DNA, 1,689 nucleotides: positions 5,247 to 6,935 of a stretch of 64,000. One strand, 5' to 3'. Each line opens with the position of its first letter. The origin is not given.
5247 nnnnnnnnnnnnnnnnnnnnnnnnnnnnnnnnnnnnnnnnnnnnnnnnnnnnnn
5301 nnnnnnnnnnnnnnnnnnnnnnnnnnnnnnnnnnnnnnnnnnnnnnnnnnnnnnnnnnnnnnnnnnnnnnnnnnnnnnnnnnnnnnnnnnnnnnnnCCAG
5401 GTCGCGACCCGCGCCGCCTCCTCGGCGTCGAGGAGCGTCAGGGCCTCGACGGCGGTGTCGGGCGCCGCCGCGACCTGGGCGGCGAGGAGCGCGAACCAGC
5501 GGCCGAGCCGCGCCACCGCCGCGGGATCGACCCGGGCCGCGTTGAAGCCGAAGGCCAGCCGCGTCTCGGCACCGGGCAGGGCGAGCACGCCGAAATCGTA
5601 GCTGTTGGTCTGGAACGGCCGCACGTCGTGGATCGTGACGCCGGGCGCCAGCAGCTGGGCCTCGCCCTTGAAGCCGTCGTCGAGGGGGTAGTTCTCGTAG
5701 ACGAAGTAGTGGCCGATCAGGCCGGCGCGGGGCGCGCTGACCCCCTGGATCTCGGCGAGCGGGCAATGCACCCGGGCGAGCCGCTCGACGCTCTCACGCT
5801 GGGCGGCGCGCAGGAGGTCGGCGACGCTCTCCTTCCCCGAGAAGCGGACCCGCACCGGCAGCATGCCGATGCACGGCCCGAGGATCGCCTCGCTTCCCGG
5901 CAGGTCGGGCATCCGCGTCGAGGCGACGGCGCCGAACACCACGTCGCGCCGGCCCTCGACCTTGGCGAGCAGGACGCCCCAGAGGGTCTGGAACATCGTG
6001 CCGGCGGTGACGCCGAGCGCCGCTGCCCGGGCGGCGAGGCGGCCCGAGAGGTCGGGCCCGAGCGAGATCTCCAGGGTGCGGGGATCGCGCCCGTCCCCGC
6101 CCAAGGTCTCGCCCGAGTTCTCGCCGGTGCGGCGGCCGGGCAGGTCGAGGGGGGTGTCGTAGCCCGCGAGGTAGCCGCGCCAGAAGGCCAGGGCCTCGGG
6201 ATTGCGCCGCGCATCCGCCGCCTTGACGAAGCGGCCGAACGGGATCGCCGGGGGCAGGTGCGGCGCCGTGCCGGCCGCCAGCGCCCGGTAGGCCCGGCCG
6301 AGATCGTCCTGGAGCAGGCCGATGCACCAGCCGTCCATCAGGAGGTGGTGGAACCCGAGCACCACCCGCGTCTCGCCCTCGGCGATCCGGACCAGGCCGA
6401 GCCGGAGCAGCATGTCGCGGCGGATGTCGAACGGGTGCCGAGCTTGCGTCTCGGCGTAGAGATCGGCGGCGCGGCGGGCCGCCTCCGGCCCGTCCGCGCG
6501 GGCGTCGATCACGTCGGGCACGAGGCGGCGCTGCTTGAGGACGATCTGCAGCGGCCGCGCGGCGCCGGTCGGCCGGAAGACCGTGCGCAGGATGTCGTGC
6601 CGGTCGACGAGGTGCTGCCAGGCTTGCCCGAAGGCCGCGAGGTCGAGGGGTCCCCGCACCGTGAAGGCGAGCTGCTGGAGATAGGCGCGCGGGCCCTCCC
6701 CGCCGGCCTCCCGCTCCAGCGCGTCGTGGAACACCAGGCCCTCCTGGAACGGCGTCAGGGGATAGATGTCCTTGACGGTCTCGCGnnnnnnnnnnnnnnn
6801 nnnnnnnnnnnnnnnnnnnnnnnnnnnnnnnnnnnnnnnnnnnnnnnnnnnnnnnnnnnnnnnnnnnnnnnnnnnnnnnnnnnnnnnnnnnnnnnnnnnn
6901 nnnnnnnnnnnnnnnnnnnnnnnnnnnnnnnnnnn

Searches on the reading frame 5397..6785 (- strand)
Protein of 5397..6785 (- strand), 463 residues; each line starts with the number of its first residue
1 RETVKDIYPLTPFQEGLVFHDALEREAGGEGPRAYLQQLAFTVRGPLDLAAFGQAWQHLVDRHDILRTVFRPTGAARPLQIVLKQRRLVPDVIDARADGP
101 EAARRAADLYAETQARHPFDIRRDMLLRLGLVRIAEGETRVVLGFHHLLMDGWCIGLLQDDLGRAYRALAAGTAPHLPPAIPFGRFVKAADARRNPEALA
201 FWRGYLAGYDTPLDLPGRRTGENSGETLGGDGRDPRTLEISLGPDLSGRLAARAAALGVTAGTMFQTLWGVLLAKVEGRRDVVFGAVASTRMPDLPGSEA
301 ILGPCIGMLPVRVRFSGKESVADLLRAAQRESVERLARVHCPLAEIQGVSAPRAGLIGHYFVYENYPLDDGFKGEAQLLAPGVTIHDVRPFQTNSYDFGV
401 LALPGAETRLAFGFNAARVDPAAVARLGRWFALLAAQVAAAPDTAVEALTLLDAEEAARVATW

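Call 98: search_solved_structures(query=window:5397-6785:-, max_evalue=1e-10)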
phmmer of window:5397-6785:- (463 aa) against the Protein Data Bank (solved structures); distinct sequences matched with E-value up to 1e-10: 22.
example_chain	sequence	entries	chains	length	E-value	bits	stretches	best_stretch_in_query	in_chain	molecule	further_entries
9bfd_B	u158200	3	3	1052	2.3e-71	244.4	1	1-443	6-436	Tyrocidine synthase 2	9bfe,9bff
8f7h_A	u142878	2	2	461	6.5e-64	219.8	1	3-449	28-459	Surfactin synthetase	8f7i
8f7f_A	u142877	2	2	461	9e-64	219.3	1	3-449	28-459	Surfactin synthetase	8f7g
2vsq_A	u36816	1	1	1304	2.5e-63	217.9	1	2-457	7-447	SURFACTIN SYNTHETASE SUBUNIT 3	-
9rde_A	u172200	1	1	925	5.4e-58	200.3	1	4-452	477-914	Bacitracin synthase 3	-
9lcq_A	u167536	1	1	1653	5.2e-53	183.9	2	4-456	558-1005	PvdL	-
9up2_A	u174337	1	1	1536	6.6e-53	183.5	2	4-456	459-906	PvdL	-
9lcp_A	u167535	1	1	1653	9.1e-53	183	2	4-456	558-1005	PvdL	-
9lco_A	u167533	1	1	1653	9.1e-53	183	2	4-456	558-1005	PvdL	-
8hlk_A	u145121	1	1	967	7.9e-52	179.9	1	3-458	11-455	Microcystin synthetase B (Fragment)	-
6oyf_A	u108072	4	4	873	1.2e-24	90.3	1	9-354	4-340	Txo1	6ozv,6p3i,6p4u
7r9x_A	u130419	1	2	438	5e-23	85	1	3-347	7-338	AmbE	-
8jbr_A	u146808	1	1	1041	1.1e-22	83.9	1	2-357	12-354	McyA protein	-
6p1j_A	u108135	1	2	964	3e-20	75.8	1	28-347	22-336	Txo2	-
8fx7_A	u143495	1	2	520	5.4e-20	75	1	33-354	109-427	PCP-C didomain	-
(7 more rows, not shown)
